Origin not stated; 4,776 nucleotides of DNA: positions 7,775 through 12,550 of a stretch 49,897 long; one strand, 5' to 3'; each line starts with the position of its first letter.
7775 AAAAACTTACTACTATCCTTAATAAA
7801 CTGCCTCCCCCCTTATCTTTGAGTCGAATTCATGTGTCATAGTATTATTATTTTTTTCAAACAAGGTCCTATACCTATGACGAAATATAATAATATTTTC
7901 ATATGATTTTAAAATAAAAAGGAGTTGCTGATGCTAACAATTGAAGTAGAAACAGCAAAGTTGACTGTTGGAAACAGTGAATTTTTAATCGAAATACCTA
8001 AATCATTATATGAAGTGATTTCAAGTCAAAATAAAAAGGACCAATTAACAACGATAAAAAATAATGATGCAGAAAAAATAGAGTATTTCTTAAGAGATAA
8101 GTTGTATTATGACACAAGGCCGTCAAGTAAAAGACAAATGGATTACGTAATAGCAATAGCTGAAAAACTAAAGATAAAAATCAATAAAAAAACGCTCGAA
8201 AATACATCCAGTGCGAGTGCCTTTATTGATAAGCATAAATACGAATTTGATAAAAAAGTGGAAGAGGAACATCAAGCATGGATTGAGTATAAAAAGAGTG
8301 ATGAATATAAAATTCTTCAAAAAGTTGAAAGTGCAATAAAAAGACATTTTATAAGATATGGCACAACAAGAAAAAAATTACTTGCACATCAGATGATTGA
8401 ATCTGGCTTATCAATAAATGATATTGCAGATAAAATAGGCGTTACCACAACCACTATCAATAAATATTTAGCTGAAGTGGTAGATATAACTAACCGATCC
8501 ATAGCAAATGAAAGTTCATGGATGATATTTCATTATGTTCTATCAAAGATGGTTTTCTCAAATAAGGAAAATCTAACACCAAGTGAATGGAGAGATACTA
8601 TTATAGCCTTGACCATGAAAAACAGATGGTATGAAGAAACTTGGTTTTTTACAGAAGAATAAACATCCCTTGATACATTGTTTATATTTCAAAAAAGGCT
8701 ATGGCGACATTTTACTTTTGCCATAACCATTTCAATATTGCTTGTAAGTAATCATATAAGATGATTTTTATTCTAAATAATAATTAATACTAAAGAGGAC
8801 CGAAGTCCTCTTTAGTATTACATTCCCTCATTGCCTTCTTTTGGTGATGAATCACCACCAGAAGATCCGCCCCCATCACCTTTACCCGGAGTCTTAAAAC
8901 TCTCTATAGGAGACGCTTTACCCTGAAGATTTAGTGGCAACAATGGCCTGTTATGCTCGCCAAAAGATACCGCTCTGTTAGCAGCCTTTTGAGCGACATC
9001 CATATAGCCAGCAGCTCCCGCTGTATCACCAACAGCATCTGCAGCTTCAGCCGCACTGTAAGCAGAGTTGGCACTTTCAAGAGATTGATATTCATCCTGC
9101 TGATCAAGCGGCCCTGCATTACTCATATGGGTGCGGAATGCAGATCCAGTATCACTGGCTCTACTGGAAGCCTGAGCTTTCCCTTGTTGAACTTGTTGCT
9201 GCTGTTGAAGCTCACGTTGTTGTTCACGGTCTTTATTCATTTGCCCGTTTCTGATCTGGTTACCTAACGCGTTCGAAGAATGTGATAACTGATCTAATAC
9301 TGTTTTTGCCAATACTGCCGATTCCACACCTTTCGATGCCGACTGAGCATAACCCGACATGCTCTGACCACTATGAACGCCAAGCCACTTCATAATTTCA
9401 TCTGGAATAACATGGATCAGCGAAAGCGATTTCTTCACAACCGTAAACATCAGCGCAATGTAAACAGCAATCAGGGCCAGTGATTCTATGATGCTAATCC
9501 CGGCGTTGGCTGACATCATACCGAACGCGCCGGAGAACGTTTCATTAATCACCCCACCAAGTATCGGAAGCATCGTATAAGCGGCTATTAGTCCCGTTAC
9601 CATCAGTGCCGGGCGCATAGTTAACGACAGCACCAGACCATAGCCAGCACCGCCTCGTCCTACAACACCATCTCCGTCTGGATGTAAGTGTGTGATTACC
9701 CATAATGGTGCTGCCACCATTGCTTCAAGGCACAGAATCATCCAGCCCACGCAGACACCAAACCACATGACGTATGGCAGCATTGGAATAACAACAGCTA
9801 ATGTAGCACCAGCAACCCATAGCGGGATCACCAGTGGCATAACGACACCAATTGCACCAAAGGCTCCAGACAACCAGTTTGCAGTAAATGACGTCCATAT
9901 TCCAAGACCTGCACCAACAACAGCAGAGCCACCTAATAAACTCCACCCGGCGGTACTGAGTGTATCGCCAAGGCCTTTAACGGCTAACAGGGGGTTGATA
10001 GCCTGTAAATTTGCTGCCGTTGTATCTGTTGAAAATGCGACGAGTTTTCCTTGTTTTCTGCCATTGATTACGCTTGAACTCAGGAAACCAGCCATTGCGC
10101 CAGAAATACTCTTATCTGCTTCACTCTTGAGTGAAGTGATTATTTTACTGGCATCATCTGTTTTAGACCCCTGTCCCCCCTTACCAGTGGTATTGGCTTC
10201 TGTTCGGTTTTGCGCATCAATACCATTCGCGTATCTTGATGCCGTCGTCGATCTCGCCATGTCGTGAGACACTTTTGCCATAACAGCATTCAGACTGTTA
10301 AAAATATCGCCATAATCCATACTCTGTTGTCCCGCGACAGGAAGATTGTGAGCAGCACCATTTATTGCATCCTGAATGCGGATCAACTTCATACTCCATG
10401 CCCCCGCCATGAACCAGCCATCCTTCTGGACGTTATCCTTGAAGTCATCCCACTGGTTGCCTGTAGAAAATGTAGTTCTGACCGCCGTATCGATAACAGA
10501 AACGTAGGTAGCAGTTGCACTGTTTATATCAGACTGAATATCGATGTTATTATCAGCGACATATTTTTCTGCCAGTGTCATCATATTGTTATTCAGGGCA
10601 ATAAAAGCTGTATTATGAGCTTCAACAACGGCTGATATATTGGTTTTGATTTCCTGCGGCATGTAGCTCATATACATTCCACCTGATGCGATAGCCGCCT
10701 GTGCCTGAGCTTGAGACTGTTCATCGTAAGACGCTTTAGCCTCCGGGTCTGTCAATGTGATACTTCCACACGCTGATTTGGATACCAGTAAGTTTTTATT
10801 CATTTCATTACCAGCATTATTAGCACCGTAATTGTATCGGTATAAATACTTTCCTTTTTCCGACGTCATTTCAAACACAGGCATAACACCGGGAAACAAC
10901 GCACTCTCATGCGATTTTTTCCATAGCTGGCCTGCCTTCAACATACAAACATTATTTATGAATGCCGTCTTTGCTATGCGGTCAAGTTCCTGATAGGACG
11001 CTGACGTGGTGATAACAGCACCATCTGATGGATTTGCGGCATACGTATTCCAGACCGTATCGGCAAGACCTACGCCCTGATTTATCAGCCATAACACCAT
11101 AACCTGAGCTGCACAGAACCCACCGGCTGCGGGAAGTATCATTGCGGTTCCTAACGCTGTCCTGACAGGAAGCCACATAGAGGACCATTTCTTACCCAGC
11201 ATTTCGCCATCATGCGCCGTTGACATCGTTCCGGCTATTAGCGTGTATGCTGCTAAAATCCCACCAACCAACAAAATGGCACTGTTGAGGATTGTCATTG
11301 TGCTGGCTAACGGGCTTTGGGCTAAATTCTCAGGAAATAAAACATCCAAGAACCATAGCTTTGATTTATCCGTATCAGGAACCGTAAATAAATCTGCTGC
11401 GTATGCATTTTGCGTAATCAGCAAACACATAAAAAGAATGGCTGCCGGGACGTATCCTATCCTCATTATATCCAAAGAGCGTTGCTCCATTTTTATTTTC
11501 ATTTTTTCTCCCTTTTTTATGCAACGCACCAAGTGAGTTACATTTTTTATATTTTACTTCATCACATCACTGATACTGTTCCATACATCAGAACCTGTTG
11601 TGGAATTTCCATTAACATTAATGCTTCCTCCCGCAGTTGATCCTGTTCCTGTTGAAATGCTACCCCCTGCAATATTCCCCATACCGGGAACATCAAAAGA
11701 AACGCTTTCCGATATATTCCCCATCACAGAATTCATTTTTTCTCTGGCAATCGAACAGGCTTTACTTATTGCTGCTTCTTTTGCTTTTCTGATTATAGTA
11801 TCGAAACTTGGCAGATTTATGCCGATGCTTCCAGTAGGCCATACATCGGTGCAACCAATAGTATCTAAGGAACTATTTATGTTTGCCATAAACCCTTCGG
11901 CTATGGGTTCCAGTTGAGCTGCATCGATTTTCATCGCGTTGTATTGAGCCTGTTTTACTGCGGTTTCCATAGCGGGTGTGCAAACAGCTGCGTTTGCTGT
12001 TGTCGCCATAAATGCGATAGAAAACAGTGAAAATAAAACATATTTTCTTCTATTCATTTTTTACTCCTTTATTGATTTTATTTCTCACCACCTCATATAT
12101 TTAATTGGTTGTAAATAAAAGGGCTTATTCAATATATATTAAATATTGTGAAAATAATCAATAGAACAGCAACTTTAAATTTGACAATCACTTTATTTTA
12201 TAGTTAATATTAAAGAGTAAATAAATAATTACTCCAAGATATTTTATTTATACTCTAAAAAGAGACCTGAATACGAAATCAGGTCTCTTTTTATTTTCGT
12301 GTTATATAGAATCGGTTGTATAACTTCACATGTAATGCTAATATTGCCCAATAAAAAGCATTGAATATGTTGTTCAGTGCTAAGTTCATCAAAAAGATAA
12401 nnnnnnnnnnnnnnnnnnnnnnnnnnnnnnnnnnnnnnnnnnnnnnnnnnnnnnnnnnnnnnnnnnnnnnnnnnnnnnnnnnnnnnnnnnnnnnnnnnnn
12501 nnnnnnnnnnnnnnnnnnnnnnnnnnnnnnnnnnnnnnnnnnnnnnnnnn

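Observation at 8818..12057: Orphan DotA/TraY-like polytopic membrane protein with a co-transcribed secreted partner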

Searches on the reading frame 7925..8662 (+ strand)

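Call 6: search_protein_families(library=pfam, proteins=[window:7925-8662:+], max_evalue=0.1)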
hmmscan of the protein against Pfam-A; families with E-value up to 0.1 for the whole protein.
window:7925-8662:+ (245 aa): 15 families
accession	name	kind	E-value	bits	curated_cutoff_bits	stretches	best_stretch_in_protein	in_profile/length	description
PF14493.12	HTH_40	-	9e-05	23.1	27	1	154-187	5-38/89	Helix-turn-helix domain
PF01381.28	HTH_3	-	0.00016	22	23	1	158-184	6-32/55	Helix-turn-helix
PF02796.21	HTH_7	-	0.00024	21.6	23.8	1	153-184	13-44/45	Helix-turn-helix domain of resolvase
PF13412.12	HTH_24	-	0.00085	19.3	21.9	1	160-184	16-40/48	Winged helix-turn-helix DNA-binding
PF08279.18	HTH_11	-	0.001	19.4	25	1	160-184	14-38/55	HTH domain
PF11242.13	DUF2774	-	0.016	15.8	29.2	1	150-190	2-42/63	Protein of unknown function (DUF2774)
PF13384.12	HTH_23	-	0.017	15.4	24.6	1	149-182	5-38/50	Homeodomain-like domain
PF00196.25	GerE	-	0.018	15.1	23.5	1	156-185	12-41/57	Bacterial regulatory proteins, luxR family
PF13936.12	HTH_38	-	0.023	14.9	27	1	155-180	14-39/44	Helix-turn-helix domain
PF10078.15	DUF2316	-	0.028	15.1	26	1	148-215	11-71/89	Uncharacterized protein conserved in bacteria (DUF2316)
PF13542.12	HTH_Tnp_ISL3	-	0.032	14.1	27.4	1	153-184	20-49/51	Helix-turn-helix domain of transposase family ISL3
PF13443.12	HTH_26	-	0.036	14.7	22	0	155-184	4-33/63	Cro/C1-type HTH DNA-binding domain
PF07638.17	Sigma70_ECF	-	0.04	14.3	21.1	1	110-183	110-173/185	ECF sigma factor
PF12844.13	HTH_19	-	0.066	13.6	30.2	0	159-186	10-37/64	Helix-turn-helix domain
PF10975.14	DUF2802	-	0.076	13.6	33.5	0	154-174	36-56/68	Protein of unknown function (DUF2802)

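Call 7: search_protein_families(library=ncbifam, proteins=[window:7925-8662:+], max_evalue=0.1)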
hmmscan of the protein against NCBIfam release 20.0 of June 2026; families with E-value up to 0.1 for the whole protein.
window:7925-8662:+ (245 aa): 4 families
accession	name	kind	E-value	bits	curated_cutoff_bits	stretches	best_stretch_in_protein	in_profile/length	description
NF007232.0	PRK09651.1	subfamily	0.012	15.7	185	1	111-187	92-162/173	RNA polymerase sigma factor FecI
NF033546.1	transpos_IS21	equivalog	0.043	13.3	160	1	158-185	5-32/294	IS21 family transposase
TIGR03879.1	near_KaiC_dom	domain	0.047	14.2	65.1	0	159-194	33-68/91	probable regulatory domain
NF053671.1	bindosome_BasC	exception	0.057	13.3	260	0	152-209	36-94/140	bindosome assembly system protein BasC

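Call 94: search_protein_families(library=padloc, proteins=[window:7925-8662:+], max_evalue=0.001)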
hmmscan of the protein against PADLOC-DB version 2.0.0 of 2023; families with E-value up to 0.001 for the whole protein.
window:7925-8662:+ (245 aa): 0 families

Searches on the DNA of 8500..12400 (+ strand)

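Call 8: search_dna_similar(query=window:8500-12400:+, collection=ecoli_genomes, mode=near, max_rows=15)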
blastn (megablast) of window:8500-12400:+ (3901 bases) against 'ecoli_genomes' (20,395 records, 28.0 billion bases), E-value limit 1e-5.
Records with a match: 184; places in all: 185; records where one place covers at least 80% of the query: 120.
Genomes with a match: 184 of 5426; with a place that covers at least 80% of the query: 120. Places per genome that has any: lowest 1, median 1, highest 2. On chromosomes: 185 places; on plasmids: 0.
Best place of each record, by identity: >=99% 5; 95-99% 115; 80-90% 1; 60-80% 63.
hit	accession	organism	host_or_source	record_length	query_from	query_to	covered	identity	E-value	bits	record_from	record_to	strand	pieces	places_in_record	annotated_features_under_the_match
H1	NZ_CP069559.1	Escherichia coli strain FDAARGOS_1259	Homo sapiens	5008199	1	3901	100%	100.0%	0e+0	7199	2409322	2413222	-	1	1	DotA/TraY family protein | hypothetical protein (x2)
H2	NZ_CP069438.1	Escherichia coli strain FDAARGOS_1260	Homo sapiens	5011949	1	3901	100%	100.0%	0e+0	7199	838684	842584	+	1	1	DotA/TraY family protein | hypothetical protein (x2)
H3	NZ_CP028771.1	Escherichia coli strain A3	Lesser long-eared bat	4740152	1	3901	100%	99.7%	0e+0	7132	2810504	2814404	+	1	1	DotA/TraY family protein | hypothetical protein (x2)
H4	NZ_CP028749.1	Escherichia coli strain A26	Lagorchestes hirsutus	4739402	1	3901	100%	99.7%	0e+0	7132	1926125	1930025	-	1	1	DotA/TraY family protein | hypothetical protein (x2)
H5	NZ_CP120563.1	Escherichia coli strain H22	Homo sapiens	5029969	1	3901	100%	99.6%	0e+0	7127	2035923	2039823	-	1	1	DotA/TraY family protein | hypothetical protein (x2)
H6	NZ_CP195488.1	Escherichia coli strain 21AR0173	Homo sapiens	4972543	1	3901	100%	98.6%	0e+0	6905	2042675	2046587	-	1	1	DotA/TraY family protein | hypothetical protein (x2)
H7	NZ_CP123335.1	Escherichia coli strain AREA_492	Homo sapiens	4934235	1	3901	100%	98.6%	0e+0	6905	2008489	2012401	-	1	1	DotA/TraY family protein | hypothetical protein (x2)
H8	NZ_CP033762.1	Escherichia coli strain FDAARGOS_536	Homo sapiens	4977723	1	3901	100%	98.5%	0e+0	6894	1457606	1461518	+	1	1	DotA/TraY family protein | hypothetical protein (x2)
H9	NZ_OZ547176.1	Escherichia coli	Homo sapiens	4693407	1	3901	100%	98.5%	0e+0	6889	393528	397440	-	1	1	DotA/TraY family protein | hypothetical protein | helix-turn-helix domain-containing protein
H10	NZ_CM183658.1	Escherichia coli strain GmF046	Homo sapiens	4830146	1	3901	100%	98.4%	0e+0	6848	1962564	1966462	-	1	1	DotA/TraY family protein | hypothetical protein | helix-turn-helix domain-containing protein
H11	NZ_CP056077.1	Escherichia coli strain MS1170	Gallus gallus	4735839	1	3901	100%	98.1%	0e+0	6782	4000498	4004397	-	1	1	DotA/TraY family protein | hypothetical protein (x2)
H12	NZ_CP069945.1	Escherichia coli strain FDAARGOS_1373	Homo sapiens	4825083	1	3901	100%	98.1%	0e+0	6782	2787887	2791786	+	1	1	DotA/TraY family protein | hypothetical protein (x2)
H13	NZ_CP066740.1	Escherichia coli strain R12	rat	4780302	1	3901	100%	98.1%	0e+0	6782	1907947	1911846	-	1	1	DotA/TraY family protein | hypothetical protein (x2)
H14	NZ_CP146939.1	Escherichia coli strain 2A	Homo sapiens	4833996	1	3901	100%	98.1%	0e+0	6782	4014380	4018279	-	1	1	DotA/TraY family protein | hypothetical protein (x2)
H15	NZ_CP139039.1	Escherichia coli MP1 strain MP1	-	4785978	1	3901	100%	98.1%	0e+0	6782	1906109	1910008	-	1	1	DotA/TraY family protein | hypothetical protein (x2)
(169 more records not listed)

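Call 9: search_dna_similar(query=window:8500-12400:+, collection=plasmids, mode=near, max_rows=15)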
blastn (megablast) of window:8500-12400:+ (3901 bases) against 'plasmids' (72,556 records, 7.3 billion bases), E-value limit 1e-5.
Records with a match: 1; places in all: 1; records where one place covers at least 80% of the query: 1.
Best place of each record, by identity: 95-99% 1.
By first word of the organism name: Escherichia 1.
By predicted mobility (MOB-suite, as given by PLSDB): non-mobilizable 1.
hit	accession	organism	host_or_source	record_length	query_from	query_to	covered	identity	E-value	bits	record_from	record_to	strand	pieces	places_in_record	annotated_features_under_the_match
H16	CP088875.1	Escherichia coli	Homo sapiens,blood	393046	356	3901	91%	98.7%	0e+0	6298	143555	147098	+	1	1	DotA/TraY family protein | hypothetical protein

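Call 10: search_dna_similar(query=window:8500-12400:+, collection=phages, mode=near, max_rows=15)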
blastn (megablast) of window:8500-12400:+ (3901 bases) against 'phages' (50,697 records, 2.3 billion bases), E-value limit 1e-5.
No match.

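Call 11: get_annotated_region(hit=H2, flank=20000)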
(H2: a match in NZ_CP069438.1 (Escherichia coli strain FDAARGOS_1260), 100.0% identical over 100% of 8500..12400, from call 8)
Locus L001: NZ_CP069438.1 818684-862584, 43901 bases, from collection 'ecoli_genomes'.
description: Escherichia coli strain FDAARGOS_1260 chromosome, complete genome
organism: Escherichia coli strain FDAARGOS_1260 (NCBI taxid 562)
replicon: chromosome; assembly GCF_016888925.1
host: Homo sapiens; source: missing; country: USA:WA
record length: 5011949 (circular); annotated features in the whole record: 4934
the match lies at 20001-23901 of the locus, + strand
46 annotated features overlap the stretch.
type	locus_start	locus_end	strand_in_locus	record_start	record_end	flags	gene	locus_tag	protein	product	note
CDS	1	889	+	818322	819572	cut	-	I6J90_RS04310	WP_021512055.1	tyrosine-type recombinase/integrase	-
CDS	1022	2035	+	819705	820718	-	-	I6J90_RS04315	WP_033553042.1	hypothetical protein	-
CDS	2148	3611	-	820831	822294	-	pilV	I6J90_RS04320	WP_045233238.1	shufflon system plasmid conjugative transfer pilus tip adhesin PilV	-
CDS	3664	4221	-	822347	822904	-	bfpA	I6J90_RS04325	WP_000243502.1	type IV pilus major subunit protein BfpA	-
CDS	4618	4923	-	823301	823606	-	-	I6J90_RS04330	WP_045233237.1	conjugal transfer protein TraD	-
CDS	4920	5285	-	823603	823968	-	-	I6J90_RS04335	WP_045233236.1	hypothetical protein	-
CDS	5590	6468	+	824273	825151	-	-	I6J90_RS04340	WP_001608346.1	hypothetical protein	-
CDS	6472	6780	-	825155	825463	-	-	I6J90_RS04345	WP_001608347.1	hypothetical protein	-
CDS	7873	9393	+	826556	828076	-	mobQ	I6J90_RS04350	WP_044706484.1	MobQ family relaxase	-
CDS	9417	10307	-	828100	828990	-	-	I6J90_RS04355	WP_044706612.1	DUF2971 domain-containing protein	-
CDS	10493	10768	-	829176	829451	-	-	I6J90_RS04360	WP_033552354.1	hypothetical protein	-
CDS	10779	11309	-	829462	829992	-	-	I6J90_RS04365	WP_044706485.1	lipoprotein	-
CDS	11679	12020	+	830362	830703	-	-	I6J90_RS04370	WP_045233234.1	hypothetical protein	-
CDS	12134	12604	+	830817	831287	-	-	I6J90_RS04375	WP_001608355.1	hypothetical protein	-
CDS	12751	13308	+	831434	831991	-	-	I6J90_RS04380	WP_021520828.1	hypothetical protein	-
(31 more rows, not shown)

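Call 81: search_dna_similar(query=window:8818-11532:+, collection=ecoli_genomes, mode=distant, max_rows=24, rows=spread)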
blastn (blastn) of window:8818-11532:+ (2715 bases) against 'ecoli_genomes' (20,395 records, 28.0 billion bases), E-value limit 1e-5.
Records with a match: 192; places in all: 200; records where one place covers at least 80% of the query: 190.
Genomes with a match: 192 of 5426; with a place that covers at least 80% of the query: 190. Places per genome that has any: lowest 1, median 1, highest 2. On chromosomes: 199 places; on plasmids: 1.
Best place of each record, by identity: >=99% 70; 95-99% 50; 80-90% 63; 60-80% 9.
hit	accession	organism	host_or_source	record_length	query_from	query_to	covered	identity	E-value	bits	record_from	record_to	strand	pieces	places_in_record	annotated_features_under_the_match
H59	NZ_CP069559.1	Escherichia coli strain FDAARGOS_1259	Homo sapiens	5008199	1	2715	100%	100.0%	0e+0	4897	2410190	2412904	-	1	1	DotA/TraY family protein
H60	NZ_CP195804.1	Escherichia coli strain 19AR1724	Homo sapiens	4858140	1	2715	100%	98.3%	0e+0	4685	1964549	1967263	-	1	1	DotA/TraY family protein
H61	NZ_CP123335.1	Escherichia coli strain AREA_492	Homo sapiens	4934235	1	2715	100%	98.1%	0e+0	4695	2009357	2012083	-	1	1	DotA/TraY family protein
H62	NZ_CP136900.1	Escherichia coli strain LI60C3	Mus musculus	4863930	1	2715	100%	98.0%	0e+0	4658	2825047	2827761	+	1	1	DotA/TraY family protein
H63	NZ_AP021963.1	Escherichia coli strain WP3-W18-CRE-03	-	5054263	38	2715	99%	99.3%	0e+0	4740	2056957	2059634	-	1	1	DotA/TraY family protein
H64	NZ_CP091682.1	Escherichia coli strain KKo003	river water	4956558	38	2715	99%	99.3%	0e+0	4740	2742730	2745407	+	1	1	DotA/TraY family protein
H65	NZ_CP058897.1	Escherichia coli strain MS10858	Homo sapiens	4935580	38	2715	99%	99.3%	0e+0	4740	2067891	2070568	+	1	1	DotA/TraY family protein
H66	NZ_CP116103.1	Escherichia coli strain DETEC-P836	ICU patient rectal swab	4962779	38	2715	99%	99.3%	0e+0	4740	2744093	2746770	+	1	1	DotA/TraY family protein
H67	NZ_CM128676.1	Escherichia coli strain EC100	blood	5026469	38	2715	99%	99.3%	0e+0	4740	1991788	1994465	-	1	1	DotA/TraY family protein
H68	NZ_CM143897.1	Escherichia coli strain E23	Homo sapiens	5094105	38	2715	99%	99.3%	0e+0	4740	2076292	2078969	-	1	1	DotA/TraY family protein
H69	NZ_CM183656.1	Escherichia coli strain GmF067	Homo sapiens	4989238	38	2715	99%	99.3%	0e+0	4740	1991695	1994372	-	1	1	DotA/TraY family protein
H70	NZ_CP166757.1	Escherichia coli strain CRE287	Homo sapiens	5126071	38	2715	99%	99.2%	0e+0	4736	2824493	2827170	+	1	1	DotA/TraY family protein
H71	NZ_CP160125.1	Escherichia coli strain 729_021014_1_4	Poultry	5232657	38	2715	99%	98.5%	0e+0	4655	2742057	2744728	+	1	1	DotA/TraY family protein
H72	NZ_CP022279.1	Escherichia coli strain STEC299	Marmota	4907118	38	2715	99%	98.1%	0e+0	4596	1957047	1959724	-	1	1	DotA/TraY family protein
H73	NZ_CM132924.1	Escherichia coli strain FEA3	Mus musculus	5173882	38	2715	99%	97.9%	0e+0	4599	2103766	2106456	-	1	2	DotA/TraY family protein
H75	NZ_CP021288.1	Escherichia coli strain PA45B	Homo sapiens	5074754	3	2589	95%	80.1%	0e+0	2333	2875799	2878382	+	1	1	DotA/TraY family protein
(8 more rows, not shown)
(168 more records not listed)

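Call 82: get_annotated_region(hit=H75, flank=20000)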
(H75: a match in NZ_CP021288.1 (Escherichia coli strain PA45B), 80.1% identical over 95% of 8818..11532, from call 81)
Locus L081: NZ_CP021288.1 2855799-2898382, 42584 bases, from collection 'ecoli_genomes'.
description: Escherichia coli strain PA45B chromosome, complete genome
organism: Escherichia coli strain PA45B (NCBI taxid 562)
replicon: chromosome; assembly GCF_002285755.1
host: Homo sapiens; source: -; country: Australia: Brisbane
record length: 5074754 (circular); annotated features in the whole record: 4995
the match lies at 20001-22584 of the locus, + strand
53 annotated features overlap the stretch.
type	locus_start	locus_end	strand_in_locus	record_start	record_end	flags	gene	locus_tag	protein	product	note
CDS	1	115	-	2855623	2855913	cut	yfjF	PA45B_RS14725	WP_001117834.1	RnfH family protein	-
CDS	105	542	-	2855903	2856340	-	ratA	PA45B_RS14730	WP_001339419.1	type II toxin-antitoxin system toxin RatA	-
CDS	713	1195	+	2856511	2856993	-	smpB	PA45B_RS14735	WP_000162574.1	SsrA-binding protein SmpB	-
tmRNA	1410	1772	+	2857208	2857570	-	ssrA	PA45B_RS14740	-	transfer-messenger RNA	-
CDS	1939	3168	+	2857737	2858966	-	-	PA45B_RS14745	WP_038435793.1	integrase domain-containing protein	-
CDS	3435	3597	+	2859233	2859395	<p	-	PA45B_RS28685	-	tyrosine-type recombinase/integrase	frameshifted; incomplete; partial in the middle of a contig; missing N-terminus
CDS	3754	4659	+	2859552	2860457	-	-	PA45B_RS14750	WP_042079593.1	hypothetical protein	-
CDS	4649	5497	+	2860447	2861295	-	-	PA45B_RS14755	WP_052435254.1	hypothetical protein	-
CDS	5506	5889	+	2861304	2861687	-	-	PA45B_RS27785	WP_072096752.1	hypothetical protein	-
CDS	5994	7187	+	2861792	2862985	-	-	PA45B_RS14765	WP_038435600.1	SIR2 family protein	-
CDS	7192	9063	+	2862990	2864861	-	-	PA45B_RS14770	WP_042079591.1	ATP-binding protein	-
CDS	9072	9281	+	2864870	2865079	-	-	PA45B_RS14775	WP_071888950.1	KTSC domain-containing protein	-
CDS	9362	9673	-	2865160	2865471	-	-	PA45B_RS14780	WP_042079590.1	conjugal transfer protein TraD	-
CDS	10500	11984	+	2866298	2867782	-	mobQ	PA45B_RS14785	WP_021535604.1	MobQ family relaxase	-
CDS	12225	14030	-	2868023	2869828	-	apeA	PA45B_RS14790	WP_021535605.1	HEPN family anti-phage protein ApeA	-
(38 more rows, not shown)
